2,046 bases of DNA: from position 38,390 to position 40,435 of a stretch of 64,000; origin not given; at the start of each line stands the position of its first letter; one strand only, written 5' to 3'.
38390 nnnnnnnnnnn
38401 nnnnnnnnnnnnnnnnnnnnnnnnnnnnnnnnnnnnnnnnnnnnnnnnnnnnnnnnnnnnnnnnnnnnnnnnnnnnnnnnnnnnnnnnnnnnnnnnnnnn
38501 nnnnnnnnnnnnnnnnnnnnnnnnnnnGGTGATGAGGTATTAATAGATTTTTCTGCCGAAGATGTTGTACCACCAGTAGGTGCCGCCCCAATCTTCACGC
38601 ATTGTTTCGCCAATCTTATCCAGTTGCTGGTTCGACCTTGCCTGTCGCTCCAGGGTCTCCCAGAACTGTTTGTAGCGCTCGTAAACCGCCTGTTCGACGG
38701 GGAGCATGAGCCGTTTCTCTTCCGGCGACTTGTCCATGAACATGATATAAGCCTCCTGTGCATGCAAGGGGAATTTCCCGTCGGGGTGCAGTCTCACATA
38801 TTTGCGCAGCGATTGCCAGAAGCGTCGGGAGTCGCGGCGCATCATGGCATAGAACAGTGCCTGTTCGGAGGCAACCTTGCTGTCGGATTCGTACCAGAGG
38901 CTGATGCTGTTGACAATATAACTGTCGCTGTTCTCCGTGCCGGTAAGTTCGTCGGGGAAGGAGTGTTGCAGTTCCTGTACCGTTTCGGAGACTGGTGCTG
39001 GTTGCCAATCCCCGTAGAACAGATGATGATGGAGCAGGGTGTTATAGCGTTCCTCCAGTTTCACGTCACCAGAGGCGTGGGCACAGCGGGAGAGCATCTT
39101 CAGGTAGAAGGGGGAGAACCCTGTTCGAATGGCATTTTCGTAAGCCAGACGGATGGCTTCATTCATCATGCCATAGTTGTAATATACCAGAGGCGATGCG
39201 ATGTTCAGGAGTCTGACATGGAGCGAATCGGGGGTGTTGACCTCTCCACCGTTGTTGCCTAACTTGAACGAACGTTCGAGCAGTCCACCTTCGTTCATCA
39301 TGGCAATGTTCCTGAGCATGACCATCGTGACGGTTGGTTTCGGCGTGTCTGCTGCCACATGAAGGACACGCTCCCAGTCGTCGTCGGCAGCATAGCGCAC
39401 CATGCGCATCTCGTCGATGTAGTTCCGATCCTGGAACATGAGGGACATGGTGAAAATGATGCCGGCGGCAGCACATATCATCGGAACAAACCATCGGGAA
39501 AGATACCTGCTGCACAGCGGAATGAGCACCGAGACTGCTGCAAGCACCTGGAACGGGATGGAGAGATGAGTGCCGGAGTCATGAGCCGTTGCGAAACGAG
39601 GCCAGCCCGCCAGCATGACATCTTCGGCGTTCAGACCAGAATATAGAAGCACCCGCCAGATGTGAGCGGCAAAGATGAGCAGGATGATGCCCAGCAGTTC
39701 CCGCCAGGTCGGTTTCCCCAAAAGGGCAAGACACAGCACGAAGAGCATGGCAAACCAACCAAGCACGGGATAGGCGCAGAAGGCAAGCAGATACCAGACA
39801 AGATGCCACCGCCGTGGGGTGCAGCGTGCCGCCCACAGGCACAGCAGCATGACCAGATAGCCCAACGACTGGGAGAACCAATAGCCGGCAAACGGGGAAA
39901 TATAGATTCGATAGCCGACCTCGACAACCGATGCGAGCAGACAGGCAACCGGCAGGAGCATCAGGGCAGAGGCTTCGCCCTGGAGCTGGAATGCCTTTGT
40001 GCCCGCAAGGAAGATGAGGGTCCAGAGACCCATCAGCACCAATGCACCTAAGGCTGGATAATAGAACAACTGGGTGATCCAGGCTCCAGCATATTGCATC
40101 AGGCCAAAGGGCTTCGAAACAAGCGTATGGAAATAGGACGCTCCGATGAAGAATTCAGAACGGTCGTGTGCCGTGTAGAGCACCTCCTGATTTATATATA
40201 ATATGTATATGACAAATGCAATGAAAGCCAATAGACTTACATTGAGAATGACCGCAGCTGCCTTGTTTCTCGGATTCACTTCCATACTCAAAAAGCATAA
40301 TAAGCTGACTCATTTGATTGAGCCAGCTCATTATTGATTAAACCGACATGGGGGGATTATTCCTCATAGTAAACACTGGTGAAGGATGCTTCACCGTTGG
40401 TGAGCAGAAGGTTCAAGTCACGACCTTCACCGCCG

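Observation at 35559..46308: Candidate uncharacterised envelope system: SusC/SusD/small lipoprotein followed by membrane protein / CxxCH-propeller lipoprotein / membrane protein triad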

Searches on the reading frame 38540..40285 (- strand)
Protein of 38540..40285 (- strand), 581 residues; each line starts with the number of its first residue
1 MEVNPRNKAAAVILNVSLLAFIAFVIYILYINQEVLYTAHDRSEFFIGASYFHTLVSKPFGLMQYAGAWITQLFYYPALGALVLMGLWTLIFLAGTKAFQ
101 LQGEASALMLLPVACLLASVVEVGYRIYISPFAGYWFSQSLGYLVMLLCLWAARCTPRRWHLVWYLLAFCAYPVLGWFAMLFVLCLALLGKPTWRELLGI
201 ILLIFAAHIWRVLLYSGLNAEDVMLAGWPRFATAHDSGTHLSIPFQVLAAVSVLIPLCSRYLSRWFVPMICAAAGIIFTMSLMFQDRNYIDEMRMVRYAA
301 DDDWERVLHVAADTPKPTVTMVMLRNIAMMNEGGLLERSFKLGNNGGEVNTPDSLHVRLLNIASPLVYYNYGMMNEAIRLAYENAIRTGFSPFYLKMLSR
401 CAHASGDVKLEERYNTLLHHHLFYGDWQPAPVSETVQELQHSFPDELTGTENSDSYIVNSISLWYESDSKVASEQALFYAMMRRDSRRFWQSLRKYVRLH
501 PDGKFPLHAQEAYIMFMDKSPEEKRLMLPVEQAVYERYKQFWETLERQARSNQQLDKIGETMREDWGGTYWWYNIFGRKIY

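Call 7: search_protein_families(library=pfam, proteins=[window:38540-40285:-], max_evalue=0.01)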
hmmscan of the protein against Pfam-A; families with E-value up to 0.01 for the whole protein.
window:38540-40285:- (581 aa): 2 families
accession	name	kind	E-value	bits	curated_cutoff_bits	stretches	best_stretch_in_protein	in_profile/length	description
PF19529.4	DUF6057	-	1.5e-67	229.3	29.8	1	15-576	8-568/569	Family of unknown function (DUF6057)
PF15575.11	Imm49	-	0.0023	18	30.1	1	421-500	100-170/217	Immunity protein 49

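Call 8: search_protein_families(library=ncbifam, proteins=[window:38540-40285:-], max_evalue=0.01)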
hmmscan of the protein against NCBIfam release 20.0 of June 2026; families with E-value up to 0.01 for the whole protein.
window:38540-40285:- (581 aa): 0 families

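Call 21: search_solved_structures(query=window:38540-40285:-, max_evalue=10)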
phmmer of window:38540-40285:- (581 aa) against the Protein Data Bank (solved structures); distinct sequences matched with E-value up to 10: 1.
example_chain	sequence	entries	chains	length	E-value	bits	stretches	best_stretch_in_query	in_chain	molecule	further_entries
3vpy_A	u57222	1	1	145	1.9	10.3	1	437-503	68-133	FHA domain-containing protein DDL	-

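Call 28: find_homologous_proteins(query=A2, max_evalue=0.00001)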
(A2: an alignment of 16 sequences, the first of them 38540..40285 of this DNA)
Query A2 (16 sequences) (581 aa, profile of the alignment): 1846 proteins with E <= 0.00001 among 8000 candidates; the best 120 are listed.
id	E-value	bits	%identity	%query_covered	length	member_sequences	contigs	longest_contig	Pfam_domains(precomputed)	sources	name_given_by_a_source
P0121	1.1e-212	726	100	100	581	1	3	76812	PF19529.5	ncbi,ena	-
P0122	1.7e-210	719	67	99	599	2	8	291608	PF19529.5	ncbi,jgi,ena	jgi:hypothetical protein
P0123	1.8e-209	715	72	100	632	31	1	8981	PF19529.5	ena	-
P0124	5.6e-208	710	70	100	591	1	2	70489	PF19529.5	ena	-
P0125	3.6e-207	708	70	100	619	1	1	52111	PF19529.5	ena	-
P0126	5.4e-206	704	67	99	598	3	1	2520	PF19529.5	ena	-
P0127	3.0e-205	701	71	99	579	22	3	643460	PF19529.5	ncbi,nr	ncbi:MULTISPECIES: DUF6057 family protein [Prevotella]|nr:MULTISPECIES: DUF6057 family protein [Prev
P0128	5.5e-205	701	80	100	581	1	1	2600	PF19529.5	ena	-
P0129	8.8e-205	700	70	99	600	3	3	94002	PF19529.5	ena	-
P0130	9.7e-205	700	71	100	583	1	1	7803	PF19529.5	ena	-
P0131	1.2e-204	699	69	99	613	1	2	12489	PF19529.5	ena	-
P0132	1.5e-204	699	65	100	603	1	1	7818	PF19529.5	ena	-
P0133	1.8e-204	699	65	100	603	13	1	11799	PF19529.5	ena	-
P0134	2.0e-204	699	69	99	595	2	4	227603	PF19529.5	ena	-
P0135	2.3e-204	699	70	99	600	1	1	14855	PF19529.5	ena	-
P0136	3.2e-204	698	67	100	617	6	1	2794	PF19529.5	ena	-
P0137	3.3e-204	698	71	99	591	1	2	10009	PF19529.5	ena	-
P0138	6.3e-204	697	70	99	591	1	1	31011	PF19529.5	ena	-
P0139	7.0e-204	697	71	100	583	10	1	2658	PF19529.5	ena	-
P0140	8.5e-204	697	69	99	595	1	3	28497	PF19529.5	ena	-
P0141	8.7e-204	697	69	99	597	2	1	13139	PF19529.5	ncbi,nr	ncbi:MAG: hypothetical protein J5548_03385 [Prevotella sp.]|nr:hypothetical protein [Prevotella sp.]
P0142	9.7e-204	696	66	99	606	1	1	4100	PF19529.5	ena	-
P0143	1.1e-203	696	69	99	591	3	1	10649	PF19529.5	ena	-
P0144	1.5e-203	696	69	99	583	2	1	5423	PF19529.5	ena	-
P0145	1.6e-203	696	69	99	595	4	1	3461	PF19529.5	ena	-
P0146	1.8e-203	696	71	99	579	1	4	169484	PF19529.5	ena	-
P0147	2.1e-203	695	80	100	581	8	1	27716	PF19529.5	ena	-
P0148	2.3e-203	695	68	99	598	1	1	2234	PF19529.5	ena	-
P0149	2.5e-203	695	68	100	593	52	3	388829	PF19529.5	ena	-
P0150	2.9e-203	695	69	99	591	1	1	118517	PF19529.5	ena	-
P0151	3.8e-203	694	66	99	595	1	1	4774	PF19529.5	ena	-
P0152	5.6e-203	694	66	100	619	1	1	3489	PF19529.5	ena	-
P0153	5.8e-203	694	68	99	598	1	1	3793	PF19529.5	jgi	-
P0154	7.2e-203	694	68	99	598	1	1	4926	PF19529.5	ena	-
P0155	7.9e-203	693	66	99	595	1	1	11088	PF19529.5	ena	-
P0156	9.6e-203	693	69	100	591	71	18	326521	PF19529.5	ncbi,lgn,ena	-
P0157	1.0e-202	693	67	99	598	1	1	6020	PF19529.5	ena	-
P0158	1.3e-202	693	67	99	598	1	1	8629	PF19529.5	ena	-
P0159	1.6e-202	692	70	99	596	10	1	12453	PF19529.5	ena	-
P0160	1.6e-202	692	67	99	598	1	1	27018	PF19529.5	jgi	-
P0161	1.7e-202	692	73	100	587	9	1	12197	PF19529.5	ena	-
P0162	1.9e-202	692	68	100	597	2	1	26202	PF19529.5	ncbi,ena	-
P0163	1.9e-202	692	66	99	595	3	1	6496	PF19529.5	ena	-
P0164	2.4e-202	692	68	99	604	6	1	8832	PF19529.5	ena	-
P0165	2.4e-202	692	70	99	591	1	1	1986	PF19529.5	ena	-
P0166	2.6e-202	692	66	99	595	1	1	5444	PF19529.5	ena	-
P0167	2.8e-202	692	66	99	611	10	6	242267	PF19529.5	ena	-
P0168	4.5e-202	691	71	99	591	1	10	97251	PF19529.5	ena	-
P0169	4.7e-202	691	69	98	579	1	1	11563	PF19529.5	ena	-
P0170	5.7e-202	691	71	99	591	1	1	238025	PF19529.5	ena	-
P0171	5.8e-202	691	70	99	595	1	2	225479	PF19529.5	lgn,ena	-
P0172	5.9e-202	691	65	100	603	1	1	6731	PF19529.5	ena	-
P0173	6.2e-202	691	71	99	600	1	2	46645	PF19529.5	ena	-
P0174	6.5e-202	690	65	100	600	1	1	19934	PF19529.5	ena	-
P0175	6.8e-202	690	70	98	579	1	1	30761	PF19529.5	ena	-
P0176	6.9e-202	690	70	99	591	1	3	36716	PF19529.5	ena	-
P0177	7.0e-202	690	70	99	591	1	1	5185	PF19529.5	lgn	-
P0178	7.2e-202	690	66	99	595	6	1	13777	PF19529.5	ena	-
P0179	8.3e-202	690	70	99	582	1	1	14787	PF19529.5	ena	-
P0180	9.5e-202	690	69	100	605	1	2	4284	PF19529.5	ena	-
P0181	9.6e-202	690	70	99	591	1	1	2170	PF19529.5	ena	-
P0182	9.9e-202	690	69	99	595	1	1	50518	PF19529.5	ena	-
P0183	1.0e-201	690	66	99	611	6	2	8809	PF19529.5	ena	-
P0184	1.0e-201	690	70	100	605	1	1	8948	PF19529.5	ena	-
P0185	1.1e-201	690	69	98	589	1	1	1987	PF19529.5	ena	-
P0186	1.1e-201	690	66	99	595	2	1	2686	PF19529.5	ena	-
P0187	1.4e-201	689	70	99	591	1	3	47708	PF19529.5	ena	-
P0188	1.5e-201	689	69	99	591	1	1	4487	PF19529.5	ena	-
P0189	1.5e-201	689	65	99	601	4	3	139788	PF19529.5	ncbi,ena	-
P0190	1.6e-201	689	68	99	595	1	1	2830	PF19529.5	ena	-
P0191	1.7e-201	689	69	99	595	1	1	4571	PF19529.5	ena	-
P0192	1.9e-201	689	69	98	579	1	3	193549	PF19529.5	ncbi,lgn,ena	-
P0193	2.0e-201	689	70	99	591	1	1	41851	PF19529.5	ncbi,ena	-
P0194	2.1e-201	689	70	99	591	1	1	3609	PF19529.5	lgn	-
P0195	2.1e-201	689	70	99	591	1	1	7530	PF19529.5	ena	-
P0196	2.2e-201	689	70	99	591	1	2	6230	PF19529.5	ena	-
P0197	2.2e-201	689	70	99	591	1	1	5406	PF19529.5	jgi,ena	-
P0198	2.2e-201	689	70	99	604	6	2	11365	PF19529.5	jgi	-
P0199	2.2e-201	689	69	100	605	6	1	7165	PF19529.5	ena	-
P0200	2.4e-201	689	70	99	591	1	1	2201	PF19529.5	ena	-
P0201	2.4e-201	689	72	99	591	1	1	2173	PF19529.5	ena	-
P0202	2.4e-201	689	70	99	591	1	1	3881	PF19529.5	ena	-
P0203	2.5e-201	689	70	99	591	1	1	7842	PF19529.5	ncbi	-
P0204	2.5e-201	689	70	99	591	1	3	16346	PF19529.5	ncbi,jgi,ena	jgi:hypothetical protein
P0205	2.5e-201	689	70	99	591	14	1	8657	PF19529.5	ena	-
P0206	2.6e-201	688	68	99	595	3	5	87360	PF19529.5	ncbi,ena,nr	ncbi:MAG: hypothetical protein J5698_05720 [Bacteroidaceae bacterium]|nr:hypothetical protein [Bacte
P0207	2.9e-201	688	68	99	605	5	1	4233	PF19529.5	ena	-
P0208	3.0e-201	688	68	99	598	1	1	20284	PF19529.5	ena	-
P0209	3.1e-201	688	70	99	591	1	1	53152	PF19529.5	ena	-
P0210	3.2e-201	688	68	100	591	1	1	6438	PF19529.5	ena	-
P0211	3.3e-201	688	70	99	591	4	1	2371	PF19529.5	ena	-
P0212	3.5e-201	688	69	100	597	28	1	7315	PF19529.5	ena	-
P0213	3.6e-201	688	70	99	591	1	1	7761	PF19529.5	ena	-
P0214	4.0e-201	688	70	99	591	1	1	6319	PF19529.5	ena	-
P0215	4.3e-201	688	69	99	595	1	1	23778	PF19529.5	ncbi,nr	ncbi:MAG: hypothetical protein IK011_04220 [Bacteroidaceae bacterium]|nr:hypothetical protein [Bacte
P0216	4.4e-201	688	68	99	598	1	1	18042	PF19529.5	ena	-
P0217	4.5e-201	688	66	98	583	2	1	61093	PF19529.5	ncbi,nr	ncbi:MAG: DUF6057 family protein [Prevotella sp.]|nr:DUF6057 family protein [Prevotella sp.]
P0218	4.6e-201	688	69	98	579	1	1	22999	PF19529.5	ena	-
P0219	4.9e-201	688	69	100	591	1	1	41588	PF19529.5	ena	-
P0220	5.2e-201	687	70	99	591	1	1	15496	PF19529.5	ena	-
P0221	5.3e-201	687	70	99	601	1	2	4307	PF19529.5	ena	-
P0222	5.9e-201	687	64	99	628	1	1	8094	PF19529.5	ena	-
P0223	6.3e-201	687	70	99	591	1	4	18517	PF19529.5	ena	-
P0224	6.4e-201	687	65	99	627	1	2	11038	PF19529.5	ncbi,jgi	jgi:hypothetical protein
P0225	6.5e-201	687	71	100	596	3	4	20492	PF19529.5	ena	-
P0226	6.7e-201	687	70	99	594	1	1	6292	PF19529.5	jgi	jgi:hypothetical protein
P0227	6.8e-201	687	69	100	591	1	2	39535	PF19529.5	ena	-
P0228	7.0e-201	687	69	99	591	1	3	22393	PF19529.5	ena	-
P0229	7.2e-201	687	70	99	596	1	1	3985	PF19529.5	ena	-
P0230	7.4e-201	687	70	99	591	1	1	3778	PF19529.5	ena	-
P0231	7.5e-201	687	69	99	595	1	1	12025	PF19529.5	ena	-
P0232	8.2e-201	687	68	100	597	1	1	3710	PF19529.5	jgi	-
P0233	8.2e-201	687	70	99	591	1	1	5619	PF19529.5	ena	-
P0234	8.5e-201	687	66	100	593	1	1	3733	PF19529.5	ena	-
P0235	8.6e-201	687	69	99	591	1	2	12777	PF19529.5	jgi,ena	-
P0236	8.6e-201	687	71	99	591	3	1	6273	PF19529.5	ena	-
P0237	8.8e-201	687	65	99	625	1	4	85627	PF19529.5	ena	-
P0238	9.3e-201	687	68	99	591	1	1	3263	PF19529.5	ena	-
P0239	9.7e-201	687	70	99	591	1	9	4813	PF19529.5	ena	-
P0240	9.9e-201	687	69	99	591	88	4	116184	PF19529.5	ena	-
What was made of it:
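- Tried and rejected: The profile search meant to collect diverse members returned only close relatives (call 28), which limited the model.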

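Call 41: predict_structure(alignment_id=A3)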
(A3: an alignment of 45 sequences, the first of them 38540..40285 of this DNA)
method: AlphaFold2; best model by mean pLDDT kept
length: 581 residues; sequences in the alignment: 45
mean_pLDDT: 62.0   pTM: 0.51
mean pLDDT of the five models: 62.0, 60.2, 53.3, 46.9, 46.3
residues with pLDDT >= 90: 5; 70-90: 193; 50-70: 262; < 50: 121
segments of 3 or more residues with pLDDT < 50: 1-6, 46-50, 124-134, 228-241, 281-284, 346-389, 442-467
pLDDT, mean of each block of 10 residues (from residue 1): 45 64 66 61 50 60 69 72 75 70 51 58 46 53 75 73 75 61 60 69 71 68 54 43 54 56 57 56 57 68 78 70 61 63 48 31 34 38 43 66 67 80 75 57 41 33 43 64 73 76 77 73 56 87 88 81 85 72 31
secondary structure, 60 per line:
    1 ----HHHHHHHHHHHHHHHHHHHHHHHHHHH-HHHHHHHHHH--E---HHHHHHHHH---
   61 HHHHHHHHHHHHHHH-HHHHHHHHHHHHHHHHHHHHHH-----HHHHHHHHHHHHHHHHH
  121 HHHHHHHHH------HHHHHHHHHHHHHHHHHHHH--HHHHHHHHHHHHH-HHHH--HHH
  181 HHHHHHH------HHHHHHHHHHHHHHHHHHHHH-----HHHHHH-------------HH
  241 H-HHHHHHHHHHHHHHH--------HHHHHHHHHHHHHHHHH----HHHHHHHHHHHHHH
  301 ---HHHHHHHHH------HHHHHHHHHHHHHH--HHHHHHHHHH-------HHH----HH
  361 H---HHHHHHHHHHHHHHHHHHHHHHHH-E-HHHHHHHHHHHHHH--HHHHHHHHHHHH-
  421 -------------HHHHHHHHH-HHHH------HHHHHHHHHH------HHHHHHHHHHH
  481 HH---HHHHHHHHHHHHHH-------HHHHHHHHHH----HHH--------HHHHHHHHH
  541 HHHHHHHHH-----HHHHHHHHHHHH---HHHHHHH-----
elements in order: H5-31 H33-42 H49-57 H61-75 H77-98 H104-129 H136-155 H158-170 H172-175 H178-187 H194-214 H220-225 H243-257 H266-282 H287-300 H304-312 H319-332 H335-344 H365-388 H392-405 H408-419 H434-442 H444-447 H454-463 H470-482 H486-499 H507-516 H532-549 H555-566 H570-576
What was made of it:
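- Tried and rejected: The AF2 model from 45 sequences at 64-80% identity was poor (pLDDT 62, call 41).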

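Call 45: fold_search(model_id=the predicted structure, library=pdb)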
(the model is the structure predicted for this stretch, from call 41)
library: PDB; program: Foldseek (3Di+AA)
matches with E <= 10: 89; with E <= 0.001: 0
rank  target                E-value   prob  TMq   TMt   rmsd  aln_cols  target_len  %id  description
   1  8yf1_A                3.1e-01  0.12  0.10  0.10  25.1       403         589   12  Cryo-EM structure of human SV2A in complex with Brivaracetam (released 2024-06-12)
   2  9fyr_A                1.1e+00  0.08  0.10  0.10  22.6       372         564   12  Cryo-EM structure of native SV2A in complex with TeNT-Hc, Pro-Macrobody 5 and Levetiracetam (released 2025-05-21)
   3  4ui9_X                1.2e+00  0.25  0.18  0.21  18.9       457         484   12  Atomic structure of the human Anaphase-Promoting Complex (released 2015-06-17)
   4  7qds_B                1.3e+00  0.13  0.15  0.10  24.8       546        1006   14  Apo human SKI complex in the open state (released 2022-02-02)
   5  4ui9_Y                1.4e+00  0.20  0.16  0.18  22.5       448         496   12  Atomic structure of the human Anaphase-Promoting Complex (released 2015-06-17)
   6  6z8n                  1.8e+00  0.10  0.15  0.18  21.8       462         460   11  Crystal structure of the neurotensin receptor 1 in complex with the small-molecule full agonist SRI-9829 (released 2021-02-10)
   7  9gaw_Y                1.9e+00  0.08  0.14  0.15  26.4       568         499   12  High-resolution structure of the Anaphase-promoting complex/cyclosome (APC/C) bound to co-activator Cdh1 (released 2024-08-14)
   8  1w3b_A                2.0e+00  0.13  0.12  0.17  19.6       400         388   13  The superhelical TPR domain of O-linked GlcNAc transferase reveals structural similarities to importin alpha. (released 2004-09-09)
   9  9fyq_A                2.0e+00  0.04  0.07  0.07  22.1       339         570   11  Cryo-EM structure of native SV2A in complex with TeNT-Hc, gangliosides and Pro-Macrobody 5 (released 2025-05-21)
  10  8chy                  2.3e+00  0.14  0.12  0.20  18.3       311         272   11  Crystal structure of an 8-repeat consensus TPR superhelix with Zinc. (released 2024-02-21)
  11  6gmh_Q                2.3e+00  0.08  0.12  0.09  22.5       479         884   11  Structure of activated transcription complex Pol II-DSIF-PAF-SPT6 (released 2018-08-22)
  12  4m57                  2.8e+00  0.08  0.12  0.11  21.9       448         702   12  Crystal structure of the pentatricopeptide repeat protein PPR10 from maize (released 2013-10-30)
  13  6q6g_Y                2.9e+00  0.11  0.18  0.20  21.7       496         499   12  Cryo-EM structure of the APC/C-Cdc20-Cdk2-cyclinA2-Cks2 complex, the D1 box class (released 2019-09-11)
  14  7qdr_B                2.9e+00  0.08  0.15  0.09  24.9       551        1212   14  Apo human SKI complex in the closed state (released 2022-02-02)
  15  7wc5                  2.9e+00  0.06  0.11  0.15  26.0       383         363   14  Crystal structure of serotonin 2A receptor in complex with psilocin (released 2022-01-26)
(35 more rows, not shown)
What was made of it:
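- On GT-C glycosyltransferases: Foldseek returns nothing significant; STT3A scores E 4.1 (calls 41, 45).
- Tried and rejected: Foldseek against the PDB gave nothing below E 0.3 (call 45).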

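Call 46: search_protein_families(library=pfam, alignment_id=A2, max_evalue=1)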
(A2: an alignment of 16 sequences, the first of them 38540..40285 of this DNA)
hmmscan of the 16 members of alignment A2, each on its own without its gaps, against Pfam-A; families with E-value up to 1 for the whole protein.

A. member 1, window:38540-40285:- (581 aa): 2 families
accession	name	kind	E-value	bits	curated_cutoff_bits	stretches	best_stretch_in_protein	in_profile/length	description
PF19529.4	DUF6057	-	1.5e-67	229.3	29.8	1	15-576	8-568/569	Family of unknown function (DUF6057)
PF15575.11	Imm49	-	0.0023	18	30.1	1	421-500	100-170/217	Immunity protein 49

B. families by the number of members that match (of 16 scanned): 15 families
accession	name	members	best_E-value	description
PF19529.4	DUF6057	16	1.7e-163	Family of unknown function (DUF6057)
PF10602.15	RPN7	5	0.0094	26S proteasome subunit RPN7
PF07168.17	Ureide_permease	1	0.00091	Ureide permease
PF15575.11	Imm49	1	0.0023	Immunity protein 49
PF06267.17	DUF1028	1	0.011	Family of unknown function (DUF1028)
PF23995.1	DUF7313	1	0.023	Domain of unknown function (DUF7313)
PF06452.16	CBM9_1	1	0.045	Carbohydrate family 9 binding domain-like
PF10958.13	DUF2759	1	0.064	Protein of unknown function (DUF2759)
PF22099.1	MRS2-like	1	0.073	Magnesium transporter MRS2-like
PF04632.18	FUSC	1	0.1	Fusaric acid resistance protein family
PF05313.17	Pox_P21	1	0.14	Poxvirus P21 membrane protein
PF23258.1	DUF7072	1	0.21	Domain of unknown function (DUF7072)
PF17367.7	NiFe_hyd_3_EhaA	1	0.27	NiFe-hydrogenase-type-3 Eha complex subunit A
PF15012.11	DUF4519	1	0.44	Domain of unknown function (DUF4519)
PF02468.20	PsbN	1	0.54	Photosystem II reaction centre N protein (psbN)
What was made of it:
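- On Pfam DUF6057 (PF19529): All 16 diverse relatives also match (call 46).
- Tried and rejected: A Pfam scan of 16 diverse members at E up to 1 gave only DUF6057, plus a weak RPN7/TPR-like hit in 5 (call 46).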

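Call 51: list_cluster_members(proteins=[P0121, P0241, P0127, P0361])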
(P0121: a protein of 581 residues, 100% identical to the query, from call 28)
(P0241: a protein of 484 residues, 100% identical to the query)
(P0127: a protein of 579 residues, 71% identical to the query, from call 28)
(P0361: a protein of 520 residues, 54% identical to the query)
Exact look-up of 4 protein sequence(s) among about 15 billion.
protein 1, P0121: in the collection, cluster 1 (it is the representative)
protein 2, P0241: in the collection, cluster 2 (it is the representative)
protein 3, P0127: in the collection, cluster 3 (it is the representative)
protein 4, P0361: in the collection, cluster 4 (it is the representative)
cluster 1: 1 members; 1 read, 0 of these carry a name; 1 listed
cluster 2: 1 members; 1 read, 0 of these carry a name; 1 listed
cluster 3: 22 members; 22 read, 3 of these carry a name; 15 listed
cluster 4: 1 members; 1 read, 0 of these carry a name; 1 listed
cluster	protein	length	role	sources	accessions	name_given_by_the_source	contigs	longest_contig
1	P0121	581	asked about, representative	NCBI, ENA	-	-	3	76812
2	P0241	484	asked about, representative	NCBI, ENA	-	-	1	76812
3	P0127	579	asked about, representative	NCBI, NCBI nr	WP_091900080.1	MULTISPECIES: DUF6057 family protein [Prevotella]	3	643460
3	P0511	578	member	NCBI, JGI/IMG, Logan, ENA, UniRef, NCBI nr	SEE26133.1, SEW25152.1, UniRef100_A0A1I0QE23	hypothetical protein SAMN04487850_2379 [Prevotella aff. ruminicola Tc2-24] | Transmembrane protein n=2 Tax=Prevotellaceae TaxID=171552 RepID=A0A1I0QE23_9BACT | hypothetical protein SAMN04487828_1000 [Prevotella sp. lc2012]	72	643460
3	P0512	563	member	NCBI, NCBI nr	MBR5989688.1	MAG: hypothetical protein IK003_09230 [Prevotella sp.] | hypothetical protein [Prevotella sp.]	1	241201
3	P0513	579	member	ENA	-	-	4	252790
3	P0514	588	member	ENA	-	-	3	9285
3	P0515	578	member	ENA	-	-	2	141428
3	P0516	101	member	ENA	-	-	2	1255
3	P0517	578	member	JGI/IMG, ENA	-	-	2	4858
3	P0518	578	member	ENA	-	-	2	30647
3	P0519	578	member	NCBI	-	-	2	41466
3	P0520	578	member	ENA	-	-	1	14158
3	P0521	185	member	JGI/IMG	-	-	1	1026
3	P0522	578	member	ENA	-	-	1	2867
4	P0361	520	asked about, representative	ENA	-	-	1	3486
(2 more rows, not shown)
